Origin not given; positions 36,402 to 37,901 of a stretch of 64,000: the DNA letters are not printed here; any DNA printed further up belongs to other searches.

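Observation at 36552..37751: ApgM-type cofactor-independent phosphoglycerate mutase homolog occupies the thrB slot of a hom-thrC-X-lysC cluster: candidate non-orthologous homoserine kinase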

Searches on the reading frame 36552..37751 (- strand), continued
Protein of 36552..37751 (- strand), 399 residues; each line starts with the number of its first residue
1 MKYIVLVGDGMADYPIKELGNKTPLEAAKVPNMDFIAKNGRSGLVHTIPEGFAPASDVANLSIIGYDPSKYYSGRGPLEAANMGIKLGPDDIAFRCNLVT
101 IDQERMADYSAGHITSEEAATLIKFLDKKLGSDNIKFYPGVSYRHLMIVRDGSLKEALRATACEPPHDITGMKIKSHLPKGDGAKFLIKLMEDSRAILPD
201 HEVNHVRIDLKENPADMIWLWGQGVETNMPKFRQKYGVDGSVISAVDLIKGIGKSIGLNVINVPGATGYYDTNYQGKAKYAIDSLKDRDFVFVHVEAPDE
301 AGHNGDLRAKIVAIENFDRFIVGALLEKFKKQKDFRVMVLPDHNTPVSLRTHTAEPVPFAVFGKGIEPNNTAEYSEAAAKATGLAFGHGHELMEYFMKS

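Call 19: find_related_loci(query=A1, collection=genome_contigs, flank=6000)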
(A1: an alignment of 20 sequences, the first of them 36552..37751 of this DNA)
Query A1 (399 aa) in genome_contigs; peptide patterns used: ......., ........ (x = any residue, [..] = any of these).
600 stretches matched a pattern (row limit reached: there are more); 582 encode a relative of the query (tblastn E <= 1e-3); the best 80 are kept; 80 distinct loci.
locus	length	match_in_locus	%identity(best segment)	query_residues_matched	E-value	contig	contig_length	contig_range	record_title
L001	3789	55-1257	80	1-399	0e+0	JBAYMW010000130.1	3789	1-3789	MAG: Candidatus Omnitrophota bacterium isolate SO_2016_LW1_5 scaffold45751_LW64-88_2016, whole genome shotgun sequence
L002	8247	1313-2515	79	1-398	0e+0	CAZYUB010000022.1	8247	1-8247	MAG TPA_asm: uncultured Planctomycetia bacterium isolate binchicken_co154_66 genome assembly, contig: NODE_18339_length_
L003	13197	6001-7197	77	1-399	0e+0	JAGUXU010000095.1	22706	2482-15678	MAG: Candidatus Omnitrophota bacterium isolate DeMMO4_7 c_000000026159, whole genome shotgun sequence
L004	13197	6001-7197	76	1-399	0e+0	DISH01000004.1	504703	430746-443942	MAG TPA_asm: Candidatus Omnitrophica bacterium UBA6215 UBA6215_contig_59, whole genome shotgun sequence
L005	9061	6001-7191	67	1-398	0e+0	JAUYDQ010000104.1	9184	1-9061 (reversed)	MAG: Candidatus Omnitrophota bacterium isolate C20_metabat.bin.43 C20_k141_176071, whole genome shotgun sequence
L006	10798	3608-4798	66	1-398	0e+0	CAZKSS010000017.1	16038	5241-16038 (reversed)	MAG TPA_asm: uncultured Planctomycetales bacterium isolate SRP098346_co1_421 genome assembly, contig: NODE_3867_length_1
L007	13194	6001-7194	66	1-399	0e+0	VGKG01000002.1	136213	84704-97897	MAG: Candidatus Omnitrophota bacterium isolate M_DeepCast_200m_m2_189 M_DeepCast_200m_m2_189_Ga0194113_10000032, whole g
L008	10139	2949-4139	65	1-398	0e+0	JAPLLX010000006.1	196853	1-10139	MAG: Candidatus Omnitrophota bacterium isolate LacPavin_0920_WC90_MAG_43_22 LacPavin_0920_WC90_scaffold_868978, whole ge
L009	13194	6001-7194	66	1-399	0e+0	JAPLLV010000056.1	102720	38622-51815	MAG: Candidatus Omnitrophota bacterium isolate LacPavin_0920_WC90_MAG_47_10 LacPavin_0920_WC90_scaffold_840709, whole ge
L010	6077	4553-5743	65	1-398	0e+0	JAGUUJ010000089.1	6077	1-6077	MAG: Candidatus Omnitrophota bacterium isolate DeMMO5_9 c_000000004790, whole genome shotgun sequence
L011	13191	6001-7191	65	1-398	0e+0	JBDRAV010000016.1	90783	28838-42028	MAG: Candidatus Omnitrophota bacterium isolate MEGAHIT-group-1.1018 k141_3383292, whole genome shotgun sequence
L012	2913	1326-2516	65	1-398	0e+0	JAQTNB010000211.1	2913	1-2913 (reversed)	MAG: Candidatus Omnitrophota bacterium isolate STA_54 NODE_112437_length_2913_cov_2.078966_Sandtown_A, whole genome shot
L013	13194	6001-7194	65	1-399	0e+0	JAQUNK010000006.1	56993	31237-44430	MAG: Candidatus Omnitrophota bacterium isolate STD1_176 NODE_1053_length_56993_cov_6.550593_Sandtown_D1, whole genome sh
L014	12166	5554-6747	65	1-399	0e+0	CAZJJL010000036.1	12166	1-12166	MAG TPA_asm: uncultured Planctomycetales bacterium isolate SRP278252_co1_68 genome assembly, contig: NODE_9283_length_12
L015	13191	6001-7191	66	1-398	2e-180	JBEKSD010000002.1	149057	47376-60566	MAG: Candidatus Omnitrophota bacterium isolate SPRUCE 526 SPRUCE_526_2, whole genome shotgun sequence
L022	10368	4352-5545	63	1-398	4e-179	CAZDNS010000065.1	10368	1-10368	MAG TPA_asm: uncultured Planctomycetia bacterium isolate SRP090828_co1_107 genome assembly, contig: NODE_1216_length_103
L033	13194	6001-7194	65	1-399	6e-177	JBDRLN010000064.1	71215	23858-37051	MAG: Candidatus Omnitrophota bacterium isolate MEGAHIT-group-1.780 k141_10396128, whole genome shotgun sequence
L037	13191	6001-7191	63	1-398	2e-175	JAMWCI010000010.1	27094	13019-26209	MAG: Candidatus Omnitrophota bacterium isolate JZ-4.bins.180.201808 NODE_2279_length_27094_cov_1.192309, whole genome sh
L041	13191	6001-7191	63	1-398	4e-175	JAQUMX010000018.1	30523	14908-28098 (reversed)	MAG: Candidatus Omnitrophota bacterium isolate STD1_164 NODE_3039_length_30523_cov_5.577477_Sandtown_D1, whole genome sh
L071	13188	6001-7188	61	1-397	7e-172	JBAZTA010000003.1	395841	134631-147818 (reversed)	MAG: Candidatus Omnitrophota bacterium isolate SO_2017_GW1_19 NODE_172_length_395841_cov_2.076381_OW334_2017, whole geno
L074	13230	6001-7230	61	1-398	4e-172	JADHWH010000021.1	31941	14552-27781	MAG: Candidatus Omnitrophota bacterium isolate BS750m-G22 BS-750m-C1626, whole genome shotgun sequence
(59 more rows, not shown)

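Call 22: search_protein_families(library=ncbifam, max_evalue=0.00001, proteins=[L007:7207-8796:+, L022:5688-7295:+, L074:7277-8908:+, L006:2973-3605:+, L037:3111-3758:+, L037:3746-4468:+, L037:4473-5375:+, L041:5371-5928:+, L033:7208-7525:+, L071:7187-7585:+])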
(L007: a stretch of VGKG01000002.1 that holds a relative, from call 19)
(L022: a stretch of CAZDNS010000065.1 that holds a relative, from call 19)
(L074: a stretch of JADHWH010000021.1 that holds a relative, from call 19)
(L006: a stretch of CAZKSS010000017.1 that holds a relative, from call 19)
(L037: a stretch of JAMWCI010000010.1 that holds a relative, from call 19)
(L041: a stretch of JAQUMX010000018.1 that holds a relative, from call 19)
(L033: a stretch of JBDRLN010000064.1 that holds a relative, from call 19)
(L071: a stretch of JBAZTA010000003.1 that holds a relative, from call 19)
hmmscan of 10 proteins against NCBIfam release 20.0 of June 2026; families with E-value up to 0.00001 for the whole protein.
L007:7207-8796:+ (529 aa): 1 family
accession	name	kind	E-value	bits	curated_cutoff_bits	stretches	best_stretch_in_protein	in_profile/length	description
NF011590.0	PRK15015.1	equivalog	1.1e-61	209.2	1188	1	3-341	34-385/701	pyruvate/proton symporter CstA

L022:5688-7295:+ (535 aa): 1 family
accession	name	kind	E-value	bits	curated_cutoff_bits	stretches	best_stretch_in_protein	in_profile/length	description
NF011590.0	PRK15015.1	equivalog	7.7e-72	242.8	1188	1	1-340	32-381/701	pyruvate/proton symporter CstA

L074:7277-8908:+ (543 aa): 1 family
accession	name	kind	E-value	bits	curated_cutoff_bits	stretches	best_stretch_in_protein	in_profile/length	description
NF011590.0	PRK15015.1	equivalog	5.3e-69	233.4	1188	1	3-351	28-384/701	pyruvate/proton symporter CstA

L006:2973-3605:+ (210 aa): 4 families
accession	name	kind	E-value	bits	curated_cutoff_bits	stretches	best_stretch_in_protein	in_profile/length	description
TIGR00521.1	coaBC_dfp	equivalog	4.9e-36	124.6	219.7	1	2-188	183-366/392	bifunctional phosphopantothenoylcysteine decarboxylase/phosphopantothenate--cysteine ligase CoaBC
NF005231.0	PRK06732.1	equivalog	2e-30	106.3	265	2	7-104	2-98/229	phosphopantothenate--cysteine ligase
NF007199.0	PRK09620.1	equivalog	8.7e-25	87.4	248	1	3-198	1-206/229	hypothetical protein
TIGR02114.1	coaB_strep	equivalog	1.2e-24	87.3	217.2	2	7-103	2-97/228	phosphopantothenate--cysteine ligase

L037:3111-3758:+ (215 aa): 4 families
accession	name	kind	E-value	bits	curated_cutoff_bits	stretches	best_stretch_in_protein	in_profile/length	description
TIGR00521.1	coaBC_dfp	equivalog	8.5e-37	127.1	219.7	1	2-179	183-355/392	bifunctional phosphopantothenoylcysteine decarboxylase/phosphopantothenate--cysteine ligase CoaBC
NF005231.0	PRK06732.1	equivalog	5.1e-32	111.5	265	2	7-103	2-97/229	phosphopantothenate--cysteine ligase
TIGR02114.1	coaB_strep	equivalog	7.6e-26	91.3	217.2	2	7-103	2-97/228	phosphopantothenate--cysteine ligase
NF007199.0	PRK09620.1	equivalog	2.9e-17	62.8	248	1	3-177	1-185/229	hypothetical protein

L037:3746-4468:+ (240 aa): 0 families

L037:4473-5375:+ (300 aa): 1 family
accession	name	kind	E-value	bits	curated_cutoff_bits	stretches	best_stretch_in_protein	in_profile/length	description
NF047379.1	photo_II_Psb32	equivalog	2.3e-10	40.5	160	1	25-154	20-151/207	photosystem II repair protein Psb32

L041:5371-5928:+ (185 aa): 1 family
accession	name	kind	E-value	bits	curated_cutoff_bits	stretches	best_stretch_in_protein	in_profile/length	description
NF040966.1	MamQ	equivalog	6.1e-35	120.7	250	2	93-181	110-200/221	magnetosome protein MamQ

L033:7208-7525:+ (105 aa): 0 families

L071:7187-7585:+ (132 aa): 0 families

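Call 32: search_protein_representatives(protein=window:36552-37751:-)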
Query: 399 residues. Proteins with E-value up to 0.001 (for the whole library): 6918; up to 1e-10: 4191; up to 1e-30: 1391. The best 150 are listed.
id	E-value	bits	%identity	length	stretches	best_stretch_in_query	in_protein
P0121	1.2e-160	551.4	60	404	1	2-393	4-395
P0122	7.0e-130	450.1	53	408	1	1-398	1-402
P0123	1.1e-128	446.2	51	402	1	2-398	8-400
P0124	5.8e-126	437.2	52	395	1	2-398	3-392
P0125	1.2e-124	432.9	53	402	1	1-394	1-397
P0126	3.5e-124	431.4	50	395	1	1-398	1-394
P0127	4.8e-124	430.9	53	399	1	1-393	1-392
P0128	5.8e-124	430.6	48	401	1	1-398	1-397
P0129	1.3e-123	429.5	51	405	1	1-394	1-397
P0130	2.5e-120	418.7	52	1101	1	1-397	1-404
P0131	8.5e-119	413.6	49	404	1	1-397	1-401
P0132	1.8e-118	412.5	52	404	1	1-397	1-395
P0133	2.3e-117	408.9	51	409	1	1-397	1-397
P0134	5.3e-117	407.7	52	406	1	1-387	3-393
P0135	2.5e-116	405.5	48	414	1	1-395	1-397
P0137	8.9e-116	403.7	50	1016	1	1-396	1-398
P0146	1.5e-111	389.8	49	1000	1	1-397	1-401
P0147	2.0e-111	389.3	49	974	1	1-397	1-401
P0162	6.3e-107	374.5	49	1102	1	1-396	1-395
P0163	1.1e-106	373.7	47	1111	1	1-397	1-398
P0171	2.4e-103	362.7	43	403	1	1-396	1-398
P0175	7.1e-103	361.2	46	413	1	1-398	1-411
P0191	2.4e-100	352.8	47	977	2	1-365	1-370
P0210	1.3e-96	340.5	46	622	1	1-396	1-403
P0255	9.0e-88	311.5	43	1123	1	28-398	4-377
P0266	6.8e-85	302.0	37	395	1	1-397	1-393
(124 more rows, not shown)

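Call 34: search_protein_families(library=pfam, max_evalue=0.00001, proteins=[P0130, P0137, P0146, P0147, P0162, P0163, P0191, P0255, P0210])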
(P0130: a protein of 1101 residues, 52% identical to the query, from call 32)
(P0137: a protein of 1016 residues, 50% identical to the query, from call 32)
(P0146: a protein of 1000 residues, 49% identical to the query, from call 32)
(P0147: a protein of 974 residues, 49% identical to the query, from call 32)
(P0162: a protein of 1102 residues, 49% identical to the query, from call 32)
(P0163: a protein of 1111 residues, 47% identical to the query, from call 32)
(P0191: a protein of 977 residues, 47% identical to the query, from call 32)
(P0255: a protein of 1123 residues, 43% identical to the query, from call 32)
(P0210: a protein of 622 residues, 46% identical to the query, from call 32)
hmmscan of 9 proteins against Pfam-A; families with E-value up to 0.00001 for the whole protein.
P0130 (1101 aa): 2 families
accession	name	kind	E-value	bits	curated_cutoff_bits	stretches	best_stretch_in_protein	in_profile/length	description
PF10143.14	PhosphMutase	-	4.2e-64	216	21.5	1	38-205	2-170/170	2,3-bisphosphoglycerate-independent phosphoglycerate mutase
PF01676.23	Metalloenzyme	-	1.9e-46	159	24.3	1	1-375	1-231/252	Metalloenzyme superfamily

P0137 (1016 aa): 2 families
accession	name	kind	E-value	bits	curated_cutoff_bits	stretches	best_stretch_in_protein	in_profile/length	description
PF10143.14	PhosphMutase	-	1.6e-57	194.5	21.5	1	38-205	2-170/170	2,3-bisphosphoglycerate-independent phosphoglycerate mutase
PF01676.23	Metalloenzyme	-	7e-44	150.7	24.3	1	1-379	1-229/252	Metalloenzyme superfamily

P0146 (1000 aa): 2 families
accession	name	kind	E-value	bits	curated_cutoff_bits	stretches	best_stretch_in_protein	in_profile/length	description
PF10143.14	PhosphMutase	-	2.6e-59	200.4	21.5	1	38-205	2-170/170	2,3-bisphosphoglycerate-independent phosphoglycerate mutase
PF01676.23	Metalloenzyme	-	5.3e-42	144.5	24.3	1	1-370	1-226/252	Metalloenzyme superfamily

P0147 (974 aa): 2 families
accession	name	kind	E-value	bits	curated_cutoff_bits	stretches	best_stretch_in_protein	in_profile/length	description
PF10143.14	PhosphMutase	-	2.7e-57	193.8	21.5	1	40-206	4-170/170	2,3-bisphosphoglycerate-independent phosphoglycerate mutase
PF01676.23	Metalloenzyme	-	3.6e-39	135.2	24.3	1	1-369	1-225/252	Metalloenzyme superfamily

P0162 (1102 aa): 2 families
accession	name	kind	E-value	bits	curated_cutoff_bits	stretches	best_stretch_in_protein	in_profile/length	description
PF10143.14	PhosphMutase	-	1.3e-61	207.8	21.5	1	37-201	1-170/170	2,3-bisphosphoglycerate-independent phosphoglycerate mutase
PF01676.23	Metalloenzyme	-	7.5e-44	150.6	24.3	1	1-394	1-248/252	Metalloenzyme superfamily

P0163 (1111 aa): 2 families
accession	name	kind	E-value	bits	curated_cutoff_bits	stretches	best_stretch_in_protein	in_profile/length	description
PF10143.14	PhosphMutase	-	2.2e-56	190.9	21.5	1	37-205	1-170/170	2,3-bisphosphoglycerate-independent phosphoglycerate mutase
PF01676.23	Metalloenzyme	-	1.4e-47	162.8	24.3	1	1-387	1-239/252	Metalloenzyme superfamily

P0191 (977 aa): 2 families
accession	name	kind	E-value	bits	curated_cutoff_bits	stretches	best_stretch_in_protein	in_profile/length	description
PF10143.14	PhosphMutase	-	1.9e-53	181.3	21.5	1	37-207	1-170/170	2,3-bisphosphoglycerate-independent phosphoglycerate mutase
PF01676.23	Metalloenzyme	-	2.2e-34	119.6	24.3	1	1-374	1-228/252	Metalloenzyme superfamily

P0255 (1123 aa): 2 families
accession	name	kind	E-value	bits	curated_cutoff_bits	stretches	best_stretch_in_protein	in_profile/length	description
PF10143.14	PhosphMutase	-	3.7e-54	183.6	21.5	1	13-181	1-170/170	2,3-bisphosphoglycerate-independent phosphoglycerate mutase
PF01676.23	Metalloenzyme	-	7.9e-34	117.7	24.3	1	4-346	25-226/252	Metalloenzyme superfamily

P0210 (622 aa): 3 families
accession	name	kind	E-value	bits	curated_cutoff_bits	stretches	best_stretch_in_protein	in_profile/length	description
PF10143.14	PhosphMutase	-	9.2e-50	169.3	21.5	1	38-209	2-170/170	2,3-bisphosphoglycerate-independent phosphoglycerate mutase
PF01676.23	Metalloenzyme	-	6.3e-42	144.3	24.3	1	1-405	1-251/252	Metalloenzyme superfamily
PF10502.14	Peptidase_S26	-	4.2e-34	118.4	22.9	1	430-611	2-166/168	Signal peptidase, peptidase S26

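Call 45: list_cluster_members(proteins=[P0130, P0137, P0146, P0162, P0255, P0001])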
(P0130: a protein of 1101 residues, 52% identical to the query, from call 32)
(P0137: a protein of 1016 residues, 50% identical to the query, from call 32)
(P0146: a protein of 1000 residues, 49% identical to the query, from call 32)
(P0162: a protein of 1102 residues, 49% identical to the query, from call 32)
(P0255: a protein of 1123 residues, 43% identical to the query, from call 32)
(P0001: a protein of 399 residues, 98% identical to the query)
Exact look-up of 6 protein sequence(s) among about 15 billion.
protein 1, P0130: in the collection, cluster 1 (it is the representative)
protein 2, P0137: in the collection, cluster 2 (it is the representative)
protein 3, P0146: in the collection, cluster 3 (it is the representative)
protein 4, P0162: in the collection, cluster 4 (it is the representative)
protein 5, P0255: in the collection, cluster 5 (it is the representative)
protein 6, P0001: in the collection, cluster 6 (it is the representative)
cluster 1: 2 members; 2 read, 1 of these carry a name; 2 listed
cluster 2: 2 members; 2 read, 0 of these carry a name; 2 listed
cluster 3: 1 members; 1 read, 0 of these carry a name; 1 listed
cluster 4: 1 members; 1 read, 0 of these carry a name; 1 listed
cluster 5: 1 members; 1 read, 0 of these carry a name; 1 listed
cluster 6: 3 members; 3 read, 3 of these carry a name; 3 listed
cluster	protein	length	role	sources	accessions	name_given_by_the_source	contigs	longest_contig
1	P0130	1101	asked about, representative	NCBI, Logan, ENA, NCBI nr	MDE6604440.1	MAG: cofactor-independent phosphoglycerate mutase [Clostridia bacterium] | cofactor-independent phosphoglycerate mutase [Clostridia bacterium]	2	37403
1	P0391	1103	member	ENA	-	-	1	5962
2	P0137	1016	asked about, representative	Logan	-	-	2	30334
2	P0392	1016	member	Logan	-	-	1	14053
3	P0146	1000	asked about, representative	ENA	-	-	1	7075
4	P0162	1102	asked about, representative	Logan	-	-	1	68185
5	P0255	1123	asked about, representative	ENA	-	-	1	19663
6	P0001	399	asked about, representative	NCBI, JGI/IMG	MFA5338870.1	MAG: cofactor-independent phosphoglycerate mutase [Candidatus Omnitrophota bacterium] | 2,3-bisphosphoglycerate-independent phosphoglycerate mutase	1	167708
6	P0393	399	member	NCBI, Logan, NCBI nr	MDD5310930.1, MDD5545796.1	MAG: cofactor-independent phosphoglycerate mutase [Candidatus Omnitrophica bacterium] | cofactor-independent phosphoglycerate mutase [Candidatus Omnitrophota bacterium]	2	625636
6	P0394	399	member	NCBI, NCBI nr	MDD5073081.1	MAG: cofactor-independent phosphoglycerate mutase [Candidatus Omnitrophica bacterium] | cofactor-independent phosphoglycerate mutase [Candidatus Omnitrophota bacterium]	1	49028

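Call 47: predict_structure(alignment_id=A1)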
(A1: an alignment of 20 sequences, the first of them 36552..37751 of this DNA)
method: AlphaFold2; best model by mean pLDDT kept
length: 399 residues; sequences in the alignment: 20
mean_pLDDT: 90.8   pTM: 0.89
mean pLDDT of the five models: 90.8, 86.8, 70.7, 68.5, 66.4
residues with pLDDT >= 90: 285; 70-90: 92; 50-70: 21; < 50: 1
segments of 3 or more residues with pLDDT < 50: none
pLDDT, mean of each block of 10 residues (from residue 1): 92 82 91 97 94 88 96 93 92 94 87 76 96 95 89 91 89 94 96 95 90 91 92 97 92 96 77 89 98 81 75 93 97 94 79 90 94 93 96 92
secondary structure, 60 per line:
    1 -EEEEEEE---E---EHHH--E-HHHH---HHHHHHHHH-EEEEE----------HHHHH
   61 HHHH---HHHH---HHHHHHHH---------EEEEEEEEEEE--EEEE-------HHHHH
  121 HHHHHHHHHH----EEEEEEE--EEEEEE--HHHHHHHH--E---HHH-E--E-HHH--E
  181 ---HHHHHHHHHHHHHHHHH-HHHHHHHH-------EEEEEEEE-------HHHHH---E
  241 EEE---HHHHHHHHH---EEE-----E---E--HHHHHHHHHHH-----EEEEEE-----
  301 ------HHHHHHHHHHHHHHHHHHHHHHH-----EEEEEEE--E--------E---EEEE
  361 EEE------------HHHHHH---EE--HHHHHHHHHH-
elements in order: E2-8 H24-27 H31-39 E41-45 H56-64 H68-71 H75-82 E92-102 E105-108 H116-130 E135-141 E144-149 H152-159 H184-200 H202-209 E217-224 H232-236 E240-243 H247-255 E259-261 H274-284 E290-295 H307-329 E335-341 E357-363 H376-381 H389-398

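Call 49: find_encoding_contigs(protein=window:36552-37751:-, flank=3000, max_places=3)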
Protein window:36552-37751:- (399 aa): 3 contigs read that carry it; 2 places shown.
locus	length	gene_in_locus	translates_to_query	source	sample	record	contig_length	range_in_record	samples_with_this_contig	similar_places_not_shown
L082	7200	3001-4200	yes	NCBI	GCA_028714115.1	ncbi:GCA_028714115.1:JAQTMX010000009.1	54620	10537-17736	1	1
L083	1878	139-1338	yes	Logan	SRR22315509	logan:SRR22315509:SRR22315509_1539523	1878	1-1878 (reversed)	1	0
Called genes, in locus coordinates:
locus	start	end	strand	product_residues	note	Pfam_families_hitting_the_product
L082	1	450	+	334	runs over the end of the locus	PF01210:NAD_Gly3P_dh_N, PF02558:ApbA (weak), PF03807:F420_oxidored, PF07479:NAD_Gly3P_dh_C, PF20618:GPD_NAD_C_bact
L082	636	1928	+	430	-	PF03447:NAD_binding_3, PF00742:Homoserine_dh, PF01842:ACT, PF22629:ACT_AHAS_ss (faint)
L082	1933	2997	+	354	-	PF00291:PALP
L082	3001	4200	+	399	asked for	PF01676:Metalloenzyme, PF10143:PhosphMutase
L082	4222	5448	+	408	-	PF00696:AA_kinase, PF01842:ACT, PF22468:ACT_9, PF13840:ACT_7, PF22468:ACT_9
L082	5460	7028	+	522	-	PF00682:HMGL-like, PF22617:HCS_D2, PF08502:LeuA_dimer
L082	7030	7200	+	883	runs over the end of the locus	PF00133:tRNA-synt_1, PF09334:tRNA-synt_1g, PF13603:tRNA-synt_1_2 (weak), PF09334:tRNA-synt_1g (weak), PF08264:Anticodon_1, PF10458:Val_tRNA-synt_C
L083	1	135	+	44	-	?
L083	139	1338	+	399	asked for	PF01676:Metalloenzyme, PF10143:PhosphMutase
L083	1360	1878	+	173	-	?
